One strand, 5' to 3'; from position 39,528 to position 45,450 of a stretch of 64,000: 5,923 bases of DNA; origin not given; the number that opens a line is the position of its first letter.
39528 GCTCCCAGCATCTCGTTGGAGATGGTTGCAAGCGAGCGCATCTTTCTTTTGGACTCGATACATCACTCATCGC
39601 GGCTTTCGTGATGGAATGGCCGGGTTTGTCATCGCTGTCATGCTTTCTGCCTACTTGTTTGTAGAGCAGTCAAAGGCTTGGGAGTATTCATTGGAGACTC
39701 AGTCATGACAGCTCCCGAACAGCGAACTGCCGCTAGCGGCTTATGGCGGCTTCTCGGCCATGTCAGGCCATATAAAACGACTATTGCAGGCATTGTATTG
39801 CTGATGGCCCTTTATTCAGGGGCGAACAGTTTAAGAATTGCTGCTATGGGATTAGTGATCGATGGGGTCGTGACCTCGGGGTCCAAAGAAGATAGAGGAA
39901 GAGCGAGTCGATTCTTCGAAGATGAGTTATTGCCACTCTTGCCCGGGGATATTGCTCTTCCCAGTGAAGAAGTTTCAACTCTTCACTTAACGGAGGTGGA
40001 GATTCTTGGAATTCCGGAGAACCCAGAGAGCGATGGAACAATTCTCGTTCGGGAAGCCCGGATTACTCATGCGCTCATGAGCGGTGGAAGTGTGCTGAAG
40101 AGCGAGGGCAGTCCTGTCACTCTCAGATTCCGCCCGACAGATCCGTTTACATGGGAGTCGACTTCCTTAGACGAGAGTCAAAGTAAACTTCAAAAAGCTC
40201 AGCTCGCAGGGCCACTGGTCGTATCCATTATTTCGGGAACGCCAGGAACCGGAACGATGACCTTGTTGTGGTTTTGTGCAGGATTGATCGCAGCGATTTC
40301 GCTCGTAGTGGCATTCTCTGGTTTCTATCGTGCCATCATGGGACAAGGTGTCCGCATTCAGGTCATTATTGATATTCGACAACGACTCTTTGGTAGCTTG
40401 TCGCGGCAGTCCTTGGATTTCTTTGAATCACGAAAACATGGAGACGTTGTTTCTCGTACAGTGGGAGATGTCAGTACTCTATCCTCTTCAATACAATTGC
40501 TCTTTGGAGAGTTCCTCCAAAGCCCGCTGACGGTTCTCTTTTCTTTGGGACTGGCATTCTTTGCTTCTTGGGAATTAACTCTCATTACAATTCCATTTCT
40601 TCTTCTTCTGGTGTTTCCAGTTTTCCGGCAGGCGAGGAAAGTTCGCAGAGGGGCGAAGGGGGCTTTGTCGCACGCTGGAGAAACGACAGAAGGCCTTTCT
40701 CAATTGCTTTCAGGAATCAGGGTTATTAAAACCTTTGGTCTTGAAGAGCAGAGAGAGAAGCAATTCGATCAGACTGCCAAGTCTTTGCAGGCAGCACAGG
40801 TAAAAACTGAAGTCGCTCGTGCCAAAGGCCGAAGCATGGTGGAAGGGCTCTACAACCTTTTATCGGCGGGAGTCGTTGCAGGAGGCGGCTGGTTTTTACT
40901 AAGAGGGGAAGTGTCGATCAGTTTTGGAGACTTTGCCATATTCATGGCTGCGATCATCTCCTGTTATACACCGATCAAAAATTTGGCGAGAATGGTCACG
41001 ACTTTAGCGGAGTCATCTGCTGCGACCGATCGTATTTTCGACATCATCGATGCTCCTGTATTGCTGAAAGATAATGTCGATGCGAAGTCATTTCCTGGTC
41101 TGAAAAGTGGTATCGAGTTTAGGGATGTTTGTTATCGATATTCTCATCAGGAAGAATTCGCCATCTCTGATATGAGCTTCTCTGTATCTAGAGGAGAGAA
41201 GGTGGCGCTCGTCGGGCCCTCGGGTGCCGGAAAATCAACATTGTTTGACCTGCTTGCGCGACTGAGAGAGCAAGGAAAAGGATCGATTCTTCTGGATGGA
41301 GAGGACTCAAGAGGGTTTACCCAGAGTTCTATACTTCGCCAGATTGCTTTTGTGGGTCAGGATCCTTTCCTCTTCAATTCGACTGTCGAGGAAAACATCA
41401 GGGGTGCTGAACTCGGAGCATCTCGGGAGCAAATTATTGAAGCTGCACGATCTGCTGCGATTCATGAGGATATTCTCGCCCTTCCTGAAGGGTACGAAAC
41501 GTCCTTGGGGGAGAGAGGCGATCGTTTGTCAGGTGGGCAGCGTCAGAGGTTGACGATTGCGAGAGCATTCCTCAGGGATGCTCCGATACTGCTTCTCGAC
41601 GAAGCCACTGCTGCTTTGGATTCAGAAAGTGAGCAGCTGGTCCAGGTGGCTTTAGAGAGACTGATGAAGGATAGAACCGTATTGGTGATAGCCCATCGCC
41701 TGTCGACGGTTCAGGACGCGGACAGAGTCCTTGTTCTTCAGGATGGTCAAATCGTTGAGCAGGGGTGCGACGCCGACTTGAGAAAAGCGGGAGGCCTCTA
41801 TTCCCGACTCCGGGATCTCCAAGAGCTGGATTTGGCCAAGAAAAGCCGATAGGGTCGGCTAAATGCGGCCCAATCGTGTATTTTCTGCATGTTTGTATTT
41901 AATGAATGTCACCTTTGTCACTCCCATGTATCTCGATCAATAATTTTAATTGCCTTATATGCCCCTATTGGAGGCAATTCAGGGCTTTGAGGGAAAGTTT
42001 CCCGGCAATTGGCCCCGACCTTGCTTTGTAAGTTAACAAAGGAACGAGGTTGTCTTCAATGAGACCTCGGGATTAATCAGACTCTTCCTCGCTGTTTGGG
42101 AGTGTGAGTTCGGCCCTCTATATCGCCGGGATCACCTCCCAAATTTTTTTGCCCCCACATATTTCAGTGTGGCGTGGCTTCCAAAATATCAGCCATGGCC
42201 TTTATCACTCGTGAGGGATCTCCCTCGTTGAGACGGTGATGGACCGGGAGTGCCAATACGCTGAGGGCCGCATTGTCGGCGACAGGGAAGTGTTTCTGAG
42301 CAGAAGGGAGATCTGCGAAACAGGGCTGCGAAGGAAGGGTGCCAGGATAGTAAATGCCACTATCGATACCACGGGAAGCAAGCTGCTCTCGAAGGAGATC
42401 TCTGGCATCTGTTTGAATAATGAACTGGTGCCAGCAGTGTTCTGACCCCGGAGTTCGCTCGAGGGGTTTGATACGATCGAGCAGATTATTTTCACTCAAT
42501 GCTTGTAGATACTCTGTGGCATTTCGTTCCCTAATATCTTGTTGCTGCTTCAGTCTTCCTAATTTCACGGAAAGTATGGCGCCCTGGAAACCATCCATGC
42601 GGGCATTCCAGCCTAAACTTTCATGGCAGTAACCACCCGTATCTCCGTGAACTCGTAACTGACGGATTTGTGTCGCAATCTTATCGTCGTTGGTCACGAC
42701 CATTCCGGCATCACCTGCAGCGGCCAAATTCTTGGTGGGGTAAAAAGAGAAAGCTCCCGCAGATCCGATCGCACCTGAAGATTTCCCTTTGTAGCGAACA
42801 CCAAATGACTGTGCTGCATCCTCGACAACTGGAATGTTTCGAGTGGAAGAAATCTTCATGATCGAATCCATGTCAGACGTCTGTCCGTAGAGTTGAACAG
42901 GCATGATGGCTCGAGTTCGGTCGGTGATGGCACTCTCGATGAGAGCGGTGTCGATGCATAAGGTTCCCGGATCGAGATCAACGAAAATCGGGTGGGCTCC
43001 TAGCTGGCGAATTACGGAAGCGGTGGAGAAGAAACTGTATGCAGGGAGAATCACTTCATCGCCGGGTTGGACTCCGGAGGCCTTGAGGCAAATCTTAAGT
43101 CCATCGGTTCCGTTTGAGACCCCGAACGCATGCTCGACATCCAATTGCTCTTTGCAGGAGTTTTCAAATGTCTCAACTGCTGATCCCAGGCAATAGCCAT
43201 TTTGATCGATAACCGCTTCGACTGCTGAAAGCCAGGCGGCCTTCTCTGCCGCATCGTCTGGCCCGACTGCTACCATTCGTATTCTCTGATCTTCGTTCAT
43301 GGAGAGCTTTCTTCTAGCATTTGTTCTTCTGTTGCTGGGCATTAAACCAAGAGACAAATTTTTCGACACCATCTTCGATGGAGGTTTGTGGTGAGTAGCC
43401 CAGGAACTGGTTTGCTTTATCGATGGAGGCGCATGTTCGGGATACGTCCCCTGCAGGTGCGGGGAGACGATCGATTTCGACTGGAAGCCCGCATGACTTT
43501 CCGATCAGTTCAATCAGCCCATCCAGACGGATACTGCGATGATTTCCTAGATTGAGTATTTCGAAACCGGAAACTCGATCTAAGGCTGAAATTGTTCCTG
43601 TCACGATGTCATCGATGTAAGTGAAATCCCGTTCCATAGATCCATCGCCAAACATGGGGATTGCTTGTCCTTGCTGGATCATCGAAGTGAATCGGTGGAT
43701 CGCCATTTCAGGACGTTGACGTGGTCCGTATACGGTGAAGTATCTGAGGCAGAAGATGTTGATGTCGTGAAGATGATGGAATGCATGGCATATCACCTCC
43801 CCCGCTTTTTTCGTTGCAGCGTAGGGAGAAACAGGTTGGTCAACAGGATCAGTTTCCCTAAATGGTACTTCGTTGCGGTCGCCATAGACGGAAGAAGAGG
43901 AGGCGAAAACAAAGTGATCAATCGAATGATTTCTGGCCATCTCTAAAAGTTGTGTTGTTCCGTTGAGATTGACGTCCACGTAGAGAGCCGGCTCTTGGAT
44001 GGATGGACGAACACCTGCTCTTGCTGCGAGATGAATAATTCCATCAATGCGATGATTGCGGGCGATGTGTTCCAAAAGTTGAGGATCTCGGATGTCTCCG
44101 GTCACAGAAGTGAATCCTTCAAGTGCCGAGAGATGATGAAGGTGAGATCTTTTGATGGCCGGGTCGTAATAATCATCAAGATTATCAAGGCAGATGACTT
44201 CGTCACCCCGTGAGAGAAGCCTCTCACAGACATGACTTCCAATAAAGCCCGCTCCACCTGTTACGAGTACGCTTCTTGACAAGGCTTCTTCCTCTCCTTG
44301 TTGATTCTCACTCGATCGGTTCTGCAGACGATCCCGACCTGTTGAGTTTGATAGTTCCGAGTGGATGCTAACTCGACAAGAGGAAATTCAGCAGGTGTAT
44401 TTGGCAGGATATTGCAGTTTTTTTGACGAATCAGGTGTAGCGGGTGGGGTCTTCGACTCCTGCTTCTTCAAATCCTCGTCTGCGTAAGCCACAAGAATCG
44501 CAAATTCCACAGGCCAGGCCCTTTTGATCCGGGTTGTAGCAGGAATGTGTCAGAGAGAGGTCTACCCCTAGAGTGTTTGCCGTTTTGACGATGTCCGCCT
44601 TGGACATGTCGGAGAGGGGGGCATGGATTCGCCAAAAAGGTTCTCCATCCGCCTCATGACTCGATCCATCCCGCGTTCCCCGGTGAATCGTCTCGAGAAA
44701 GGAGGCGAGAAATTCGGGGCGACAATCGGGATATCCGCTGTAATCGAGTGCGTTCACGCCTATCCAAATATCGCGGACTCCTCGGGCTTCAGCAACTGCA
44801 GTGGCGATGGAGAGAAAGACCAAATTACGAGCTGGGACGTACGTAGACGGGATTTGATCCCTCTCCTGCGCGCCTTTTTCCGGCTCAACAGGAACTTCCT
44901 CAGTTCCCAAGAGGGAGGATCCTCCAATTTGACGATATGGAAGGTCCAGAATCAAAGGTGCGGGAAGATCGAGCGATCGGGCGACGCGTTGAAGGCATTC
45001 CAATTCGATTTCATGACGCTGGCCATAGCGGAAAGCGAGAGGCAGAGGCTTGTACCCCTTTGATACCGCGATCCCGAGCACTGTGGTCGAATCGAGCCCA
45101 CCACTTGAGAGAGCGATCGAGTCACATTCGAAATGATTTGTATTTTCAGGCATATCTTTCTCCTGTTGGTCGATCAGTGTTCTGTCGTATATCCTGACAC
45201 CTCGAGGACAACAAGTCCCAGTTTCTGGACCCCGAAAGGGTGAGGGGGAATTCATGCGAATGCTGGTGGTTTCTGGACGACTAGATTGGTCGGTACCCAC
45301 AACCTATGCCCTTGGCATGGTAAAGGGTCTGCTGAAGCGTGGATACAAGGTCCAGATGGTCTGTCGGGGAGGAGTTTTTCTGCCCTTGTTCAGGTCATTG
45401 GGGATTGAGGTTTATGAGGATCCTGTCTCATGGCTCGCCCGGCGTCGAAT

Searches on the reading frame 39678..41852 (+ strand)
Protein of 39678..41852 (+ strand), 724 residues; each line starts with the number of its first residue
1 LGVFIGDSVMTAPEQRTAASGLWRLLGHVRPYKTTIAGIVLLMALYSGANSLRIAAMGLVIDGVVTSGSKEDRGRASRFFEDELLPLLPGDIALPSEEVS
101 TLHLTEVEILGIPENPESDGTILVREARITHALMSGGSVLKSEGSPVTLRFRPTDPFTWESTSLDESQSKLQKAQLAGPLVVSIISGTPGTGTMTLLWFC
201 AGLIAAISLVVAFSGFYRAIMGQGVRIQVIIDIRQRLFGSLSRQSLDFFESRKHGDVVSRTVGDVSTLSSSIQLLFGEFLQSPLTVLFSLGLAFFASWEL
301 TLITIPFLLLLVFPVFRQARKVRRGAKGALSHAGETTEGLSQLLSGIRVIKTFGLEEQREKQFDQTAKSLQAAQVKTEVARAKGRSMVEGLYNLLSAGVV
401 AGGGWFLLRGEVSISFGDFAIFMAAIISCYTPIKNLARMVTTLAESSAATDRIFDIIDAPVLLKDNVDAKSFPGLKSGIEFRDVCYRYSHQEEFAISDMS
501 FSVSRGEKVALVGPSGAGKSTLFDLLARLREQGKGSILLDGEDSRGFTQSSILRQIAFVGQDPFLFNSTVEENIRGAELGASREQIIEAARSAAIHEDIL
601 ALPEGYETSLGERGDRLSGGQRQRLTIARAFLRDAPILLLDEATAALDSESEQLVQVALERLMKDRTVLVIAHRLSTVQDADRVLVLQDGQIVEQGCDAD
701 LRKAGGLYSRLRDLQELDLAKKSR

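Call 65: search_protein_families(library=pfam, proteins=[window:39678-41852:+], max_evalue=0.00001)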
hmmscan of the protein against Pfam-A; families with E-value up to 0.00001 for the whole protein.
window:39678-41852:+ (724 aa): 3 families
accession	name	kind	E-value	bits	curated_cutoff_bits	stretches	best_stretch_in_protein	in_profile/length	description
PF00664.28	ABC_membrane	-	5.8e-34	118.4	28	1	187-424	33-265/274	ABC transporter transmembrane region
PF00005.33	ABC_tran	-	8.5e-33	114.3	25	1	497-645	2-137/137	ABC transporter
PF02463.25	SMC_N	-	1.2e-09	38.4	40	1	561-686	135-210/220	RecF/RecN/SMC N terminal domain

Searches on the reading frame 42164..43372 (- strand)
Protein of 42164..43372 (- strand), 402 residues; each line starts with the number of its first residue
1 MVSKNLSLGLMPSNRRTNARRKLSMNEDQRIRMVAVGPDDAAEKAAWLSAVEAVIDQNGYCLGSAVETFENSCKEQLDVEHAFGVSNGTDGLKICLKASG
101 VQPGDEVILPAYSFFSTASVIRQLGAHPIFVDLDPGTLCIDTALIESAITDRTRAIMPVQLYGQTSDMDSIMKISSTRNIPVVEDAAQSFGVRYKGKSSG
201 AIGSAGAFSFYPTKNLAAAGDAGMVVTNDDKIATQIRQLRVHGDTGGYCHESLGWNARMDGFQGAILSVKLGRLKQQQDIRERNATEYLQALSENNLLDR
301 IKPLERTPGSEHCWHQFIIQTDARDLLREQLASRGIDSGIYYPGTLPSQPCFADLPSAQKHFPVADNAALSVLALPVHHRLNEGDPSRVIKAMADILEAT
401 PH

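Call 65: search_protein_families(library=pfam, proteins=[window:42164-43372:-], max_evalue=0.00001)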
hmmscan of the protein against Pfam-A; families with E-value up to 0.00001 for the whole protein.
window:42164-43372:- (402 aa): 1 family
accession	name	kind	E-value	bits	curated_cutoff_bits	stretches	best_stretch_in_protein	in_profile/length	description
PF01041.23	DegT_DnrJ_EryC1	-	8.4e-105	351.4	19.8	1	46-393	6-359/360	DegT/DnrJ/EryC1/StrS aminotransferase family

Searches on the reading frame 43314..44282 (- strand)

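Call 65: search_protein_families(library=pfam, proteins=[window:43314-44282:-], max_evalue=0.00001)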
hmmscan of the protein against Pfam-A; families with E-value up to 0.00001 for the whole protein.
window:43314-44282:- (322 aa): 8 families
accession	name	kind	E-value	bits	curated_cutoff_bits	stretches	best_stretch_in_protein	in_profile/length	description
PF01370.27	Epimerase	-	2.2e-64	217.6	20.9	1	5-246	1-240/240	NAD dependent epimerase/dehydratase family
PF16363.11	GDP_Man_Dehyd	-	9.1e-64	216.4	27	1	6-308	1-331/332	GDP-mannose 4,6 dehydratase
PF01073.25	3Beta_HSD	-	4.4e-27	95.3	22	1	6-234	1-229/280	3-beta hydroxysteroid dehydrogenase/isomerase family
PF02719.21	Polysacc_synt_2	-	6.3e-20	72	20.2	1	5-256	1-239/293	Polysaccharide biosynthesis protein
PF04321.23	RmlD_sub_bind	-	5.3e-16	59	27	1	4-238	2-201/287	RmlD substrate binding domain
PF07993.18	NAD_binding_4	-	5e-15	55.8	20.1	1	7-225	1-253/258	Male sterility protein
PF08659.16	KR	-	1.1e-07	32.4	22.6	1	5-134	3-142/180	KR domain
PF13460.12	NAD_binding_10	-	2.3e-07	31.3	27.2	1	9-162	1-128/184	NAD(P)H-binding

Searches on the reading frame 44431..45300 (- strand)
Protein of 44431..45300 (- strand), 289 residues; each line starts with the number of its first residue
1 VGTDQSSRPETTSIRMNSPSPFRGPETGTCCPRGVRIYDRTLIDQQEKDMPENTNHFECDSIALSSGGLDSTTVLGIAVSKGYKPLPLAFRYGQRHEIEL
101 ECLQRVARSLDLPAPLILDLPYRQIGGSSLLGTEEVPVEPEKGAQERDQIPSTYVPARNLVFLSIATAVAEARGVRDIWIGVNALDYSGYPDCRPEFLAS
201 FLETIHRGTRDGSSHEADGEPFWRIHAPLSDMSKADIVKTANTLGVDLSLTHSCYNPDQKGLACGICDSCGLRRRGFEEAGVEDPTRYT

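Call 65: search_protein_families(library=pfam, proteins=[window:44431-45300:-], max_evalue=0.00001)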
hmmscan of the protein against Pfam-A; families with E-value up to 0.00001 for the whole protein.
window:44431-45300:- (289 aa): 1 family
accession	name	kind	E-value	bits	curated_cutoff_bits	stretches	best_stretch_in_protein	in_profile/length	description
PF06508.19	QueC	-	3.5e-66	223.1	22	1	62-280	3-209/210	Queuosine biosynthesis protein QueC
